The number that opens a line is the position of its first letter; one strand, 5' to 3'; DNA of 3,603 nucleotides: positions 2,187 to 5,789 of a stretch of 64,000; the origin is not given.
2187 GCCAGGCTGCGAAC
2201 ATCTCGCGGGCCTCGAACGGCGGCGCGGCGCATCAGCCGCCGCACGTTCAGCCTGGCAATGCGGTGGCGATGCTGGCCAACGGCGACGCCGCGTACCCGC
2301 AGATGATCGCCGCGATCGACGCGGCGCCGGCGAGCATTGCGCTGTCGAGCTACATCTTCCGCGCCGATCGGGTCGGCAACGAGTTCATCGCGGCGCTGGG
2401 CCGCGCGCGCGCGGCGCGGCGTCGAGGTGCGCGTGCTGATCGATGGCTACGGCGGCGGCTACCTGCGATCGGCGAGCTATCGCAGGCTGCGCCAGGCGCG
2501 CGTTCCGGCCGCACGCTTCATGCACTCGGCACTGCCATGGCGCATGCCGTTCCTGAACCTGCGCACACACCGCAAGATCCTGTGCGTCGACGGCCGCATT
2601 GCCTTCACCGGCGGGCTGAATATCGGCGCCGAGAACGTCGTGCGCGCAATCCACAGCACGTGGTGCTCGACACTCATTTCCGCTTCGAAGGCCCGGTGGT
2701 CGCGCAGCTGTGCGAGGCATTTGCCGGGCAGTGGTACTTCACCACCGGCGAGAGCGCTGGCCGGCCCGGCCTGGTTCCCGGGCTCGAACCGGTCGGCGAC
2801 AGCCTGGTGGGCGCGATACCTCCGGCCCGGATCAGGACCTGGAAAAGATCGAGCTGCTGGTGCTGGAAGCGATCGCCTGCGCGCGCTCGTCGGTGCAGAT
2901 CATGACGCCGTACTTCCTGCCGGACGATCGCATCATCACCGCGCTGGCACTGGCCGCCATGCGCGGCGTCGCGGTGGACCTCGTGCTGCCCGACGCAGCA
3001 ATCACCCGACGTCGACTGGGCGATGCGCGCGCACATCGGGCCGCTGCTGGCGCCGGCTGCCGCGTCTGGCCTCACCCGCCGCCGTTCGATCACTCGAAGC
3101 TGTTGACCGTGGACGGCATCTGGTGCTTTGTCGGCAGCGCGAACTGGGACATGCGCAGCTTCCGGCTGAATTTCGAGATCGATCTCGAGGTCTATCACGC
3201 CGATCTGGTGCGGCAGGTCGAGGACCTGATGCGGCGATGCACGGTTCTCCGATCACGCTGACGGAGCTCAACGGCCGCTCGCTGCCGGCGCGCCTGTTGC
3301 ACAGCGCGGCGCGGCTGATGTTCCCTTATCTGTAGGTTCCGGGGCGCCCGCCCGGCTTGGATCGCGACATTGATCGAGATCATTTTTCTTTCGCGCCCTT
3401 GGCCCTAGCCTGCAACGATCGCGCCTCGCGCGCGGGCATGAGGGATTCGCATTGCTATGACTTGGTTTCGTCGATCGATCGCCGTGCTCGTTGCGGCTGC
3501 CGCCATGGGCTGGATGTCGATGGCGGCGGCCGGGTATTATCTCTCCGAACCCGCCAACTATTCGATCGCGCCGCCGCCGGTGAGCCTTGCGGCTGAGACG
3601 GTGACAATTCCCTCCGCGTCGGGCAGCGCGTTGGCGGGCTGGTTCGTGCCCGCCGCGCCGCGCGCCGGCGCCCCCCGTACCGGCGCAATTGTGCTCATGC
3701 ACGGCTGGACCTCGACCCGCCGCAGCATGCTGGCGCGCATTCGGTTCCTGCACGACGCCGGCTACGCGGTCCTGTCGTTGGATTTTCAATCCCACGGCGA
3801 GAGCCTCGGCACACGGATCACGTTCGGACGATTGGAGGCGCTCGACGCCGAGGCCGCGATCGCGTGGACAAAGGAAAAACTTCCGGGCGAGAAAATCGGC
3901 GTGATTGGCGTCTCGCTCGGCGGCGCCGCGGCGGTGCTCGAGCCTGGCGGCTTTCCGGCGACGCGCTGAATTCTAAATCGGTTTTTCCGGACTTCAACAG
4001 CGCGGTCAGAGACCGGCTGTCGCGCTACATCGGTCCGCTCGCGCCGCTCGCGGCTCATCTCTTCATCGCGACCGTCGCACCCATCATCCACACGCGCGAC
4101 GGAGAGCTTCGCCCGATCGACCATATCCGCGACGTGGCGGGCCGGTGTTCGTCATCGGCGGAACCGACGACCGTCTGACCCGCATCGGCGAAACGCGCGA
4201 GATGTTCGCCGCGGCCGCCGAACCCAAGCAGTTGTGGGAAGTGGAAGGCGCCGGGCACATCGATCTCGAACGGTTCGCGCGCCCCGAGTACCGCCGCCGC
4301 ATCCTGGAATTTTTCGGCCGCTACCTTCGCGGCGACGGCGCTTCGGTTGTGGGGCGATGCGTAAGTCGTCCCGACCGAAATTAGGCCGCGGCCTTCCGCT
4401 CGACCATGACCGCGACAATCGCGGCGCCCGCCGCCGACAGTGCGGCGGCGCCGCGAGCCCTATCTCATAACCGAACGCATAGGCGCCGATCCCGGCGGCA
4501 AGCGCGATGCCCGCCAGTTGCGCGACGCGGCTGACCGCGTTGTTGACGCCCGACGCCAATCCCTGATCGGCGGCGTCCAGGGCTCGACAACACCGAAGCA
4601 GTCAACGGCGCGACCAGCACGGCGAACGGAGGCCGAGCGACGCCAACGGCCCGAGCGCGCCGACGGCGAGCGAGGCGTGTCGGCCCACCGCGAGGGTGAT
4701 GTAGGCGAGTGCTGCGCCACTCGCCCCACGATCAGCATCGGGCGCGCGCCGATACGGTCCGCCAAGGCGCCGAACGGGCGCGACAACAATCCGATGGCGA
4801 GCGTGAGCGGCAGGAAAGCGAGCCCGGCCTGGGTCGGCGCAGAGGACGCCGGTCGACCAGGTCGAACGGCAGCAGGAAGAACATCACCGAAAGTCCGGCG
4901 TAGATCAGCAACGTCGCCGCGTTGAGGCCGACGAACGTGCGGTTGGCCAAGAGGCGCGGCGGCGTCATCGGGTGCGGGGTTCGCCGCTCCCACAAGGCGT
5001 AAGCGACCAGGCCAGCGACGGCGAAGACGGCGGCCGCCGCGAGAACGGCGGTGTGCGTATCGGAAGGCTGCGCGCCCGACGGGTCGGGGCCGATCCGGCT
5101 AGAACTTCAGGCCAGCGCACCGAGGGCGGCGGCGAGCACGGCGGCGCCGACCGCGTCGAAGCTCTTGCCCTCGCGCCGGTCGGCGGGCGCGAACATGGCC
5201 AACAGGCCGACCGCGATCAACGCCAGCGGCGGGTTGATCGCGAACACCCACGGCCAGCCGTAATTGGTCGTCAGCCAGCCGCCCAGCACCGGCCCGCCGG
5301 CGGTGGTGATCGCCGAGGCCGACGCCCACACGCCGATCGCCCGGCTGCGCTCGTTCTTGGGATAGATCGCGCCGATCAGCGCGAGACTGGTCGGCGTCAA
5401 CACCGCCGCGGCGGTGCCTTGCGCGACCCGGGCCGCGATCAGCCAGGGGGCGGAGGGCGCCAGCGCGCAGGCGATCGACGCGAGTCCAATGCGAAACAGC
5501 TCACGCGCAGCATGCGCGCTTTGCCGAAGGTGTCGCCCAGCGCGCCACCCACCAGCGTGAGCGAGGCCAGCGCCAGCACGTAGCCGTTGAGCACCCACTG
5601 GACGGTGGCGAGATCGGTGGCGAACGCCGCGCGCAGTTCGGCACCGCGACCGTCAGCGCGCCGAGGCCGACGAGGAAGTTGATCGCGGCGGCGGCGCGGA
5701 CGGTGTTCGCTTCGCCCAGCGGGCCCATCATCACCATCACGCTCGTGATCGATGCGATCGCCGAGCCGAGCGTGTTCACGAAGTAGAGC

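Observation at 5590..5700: Intragenic junction between two codon-usage regimes: a spermidine-synthase-like membrane N-terminus runs into a 5'-truncated DHA2 MFS gene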

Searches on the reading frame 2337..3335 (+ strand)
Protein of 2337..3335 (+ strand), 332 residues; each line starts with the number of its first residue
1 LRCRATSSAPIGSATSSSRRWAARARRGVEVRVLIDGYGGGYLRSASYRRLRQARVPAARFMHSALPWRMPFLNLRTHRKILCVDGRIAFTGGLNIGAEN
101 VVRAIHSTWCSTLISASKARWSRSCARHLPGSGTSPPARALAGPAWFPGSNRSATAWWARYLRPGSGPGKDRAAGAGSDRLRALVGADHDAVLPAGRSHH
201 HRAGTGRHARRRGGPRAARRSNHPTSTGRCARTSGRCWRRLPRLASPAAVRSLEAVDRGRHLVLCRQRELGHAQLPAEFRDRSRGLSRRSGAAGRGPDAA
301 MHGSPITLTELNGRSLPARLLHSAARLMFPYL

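Call 55: search_protein_families(library=pfam, proteins=[window:2337-3335:+], max_evalue=0.001)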
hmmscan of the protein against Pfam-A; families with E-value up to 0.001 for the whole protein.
window:2337-3335:+ (332 aa): 2 families
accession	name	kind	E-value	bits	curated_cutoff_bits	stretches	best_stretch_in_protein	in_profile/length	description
PF13091.12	PLDc_2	-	3.2e-07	30.7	27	1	23-101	31-105/132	PLD-like domain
PF00614.28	PLDc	-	0.00034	21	21.9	1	75-96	3-24/28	Phospholipase D Active site motif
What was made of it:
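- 1932..3335 (+): Cardiolipin-synthase-like PLD gene (foreign flank) with at least 7 frameshifts. Pfam PLDc_2 (call 55).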

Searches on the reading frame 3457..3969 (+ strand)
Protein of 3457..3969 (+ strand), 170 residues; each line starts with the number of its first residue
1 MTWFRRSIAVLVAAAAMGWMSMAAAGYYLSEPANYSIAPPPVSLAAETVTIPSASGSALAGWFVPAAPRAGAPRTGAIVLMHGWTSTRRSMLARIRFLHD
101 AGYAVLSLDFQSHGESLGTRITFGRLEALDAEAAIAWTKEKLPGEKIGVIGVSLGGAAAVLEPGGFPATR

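Call 6: search_protein_families(library=pfam, proteins=[window:3457-3969:+], max_evalue=0.01)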
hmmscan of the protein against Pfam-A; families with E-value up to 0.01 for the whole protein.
window:3457-3969:+ (170 aa): 5 families
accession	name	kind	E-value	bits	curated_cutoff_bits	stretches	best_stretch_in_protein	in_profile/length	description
PF12146.15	Hydrolase_4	-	5.5e-09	36.1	27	1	74-160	3-91/239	Serine aminopeptidase, S33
PF12697.13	Abhydrolase_6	-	3.3e-08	34.9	26.3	1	78-161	1-82/217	Alpha/beta hydrolase family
PF02129.25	Peptidase_S15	-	1.3e-06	28.7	23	1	71-160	15-110/262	X-Pro dipeptidyl-peptidase (S15 family)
PF00561.26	Abhydrolase_1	-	4.9e-06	26.8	25.8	1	77-158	2-82/245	alpha/beta hydrolase fold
PF12740.14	PETase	-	0.00091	19.1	28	1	68-159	47-139/263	PET hydrolase-like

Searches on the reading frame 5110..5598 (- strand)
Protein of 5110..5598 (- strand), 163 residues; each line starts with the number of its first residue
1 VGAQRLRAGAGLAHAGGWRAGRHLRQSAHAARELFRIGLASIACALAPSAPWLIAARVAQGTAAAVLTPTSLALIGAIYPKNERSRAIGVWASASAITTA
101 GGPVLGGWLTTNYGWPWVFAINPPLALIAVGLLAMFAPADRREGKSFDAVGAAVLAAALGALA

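Call 6: search_protein_families(library=pfam, proteins=[window:5110-5598:-], max_evalue=0.01)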
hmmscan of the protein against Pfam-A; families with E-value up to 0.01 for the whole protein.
seq(163 aa): 2 families
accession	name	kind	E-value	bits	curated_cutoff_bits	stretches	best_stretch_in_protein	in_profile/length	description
PF07690.21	MFS_1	-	1.1e-23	84.2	33.4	1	39-151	71-186/347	Major Facilitator Superfamily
PF05977.19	MFS_3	-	0.0016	17.5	27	1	49-140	101-193/524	Transmembrane secretion effector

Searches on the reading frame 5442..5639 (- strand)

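Call 6: search_protein_families(library=pfam, proteins=[window:5442-5639:-], max_evalue=0.01)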
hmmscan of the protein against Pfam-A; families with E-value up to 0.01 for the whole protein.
seq(66 aa): 1 family
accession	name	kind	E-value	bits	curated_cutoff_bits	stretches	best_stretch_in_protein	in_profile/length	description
PF07690.21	MFS_1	-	9.2e-05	21.9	33.4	1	4-49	25-70/347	Major Facilitator Superfamily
